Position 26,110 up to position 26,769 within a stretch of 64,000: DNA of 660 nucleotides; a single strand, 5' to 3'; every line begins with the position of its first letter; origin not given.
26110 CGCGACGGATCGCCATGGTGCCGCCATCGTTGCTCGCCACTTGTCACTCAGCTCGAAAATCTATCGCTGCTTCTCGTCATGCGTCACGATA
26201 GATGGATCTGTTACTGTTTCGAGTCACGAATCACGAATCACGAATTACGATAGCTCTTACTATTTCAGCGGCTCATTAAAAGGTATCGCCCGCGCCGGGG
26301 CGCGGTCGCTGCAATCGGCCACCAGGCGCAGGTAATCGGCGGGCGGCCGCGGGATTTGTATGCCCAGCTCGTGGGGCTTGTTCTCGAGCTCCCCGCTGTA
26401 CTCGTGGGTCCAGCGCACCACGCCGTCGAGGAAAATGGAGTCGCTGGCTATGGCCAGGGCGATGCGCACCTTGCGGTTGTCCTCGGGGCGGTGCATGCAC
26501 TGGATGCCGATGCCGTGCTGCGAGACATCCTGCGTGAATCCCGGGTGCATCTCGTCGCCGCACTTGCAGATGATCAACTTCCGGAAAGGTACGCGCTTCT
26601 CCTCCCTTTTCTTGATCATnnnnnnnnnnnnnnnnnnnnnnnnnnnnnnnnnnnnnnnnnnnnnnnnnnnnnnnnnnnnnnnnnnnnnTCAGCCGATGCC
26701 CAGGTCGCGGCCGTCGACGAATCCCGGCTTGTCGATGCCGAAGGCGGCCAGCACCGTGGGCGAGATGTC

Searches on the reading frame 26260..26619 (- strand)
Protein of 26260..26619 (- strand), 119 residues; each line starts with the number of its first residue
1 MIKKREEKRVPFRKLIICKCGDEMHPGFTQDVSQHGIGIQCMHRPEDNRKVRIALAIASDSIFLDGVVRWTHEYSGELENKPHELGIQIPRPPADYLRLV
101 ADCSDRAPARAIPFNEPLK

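Call 42: search_protein_families(library=pfam, proteins=[window:26260-26619:-], max_evalue=0.00001)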
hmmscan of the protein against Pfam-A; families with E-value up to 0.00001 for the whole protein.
window:26260-26619:- (119 aa): 1 family
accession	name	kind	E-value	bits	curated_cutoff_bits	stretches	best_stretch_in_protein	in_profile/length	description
PF07238.19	PilZ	-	1.2e-10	42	22.5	1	4-98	2-94/102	PilZ domain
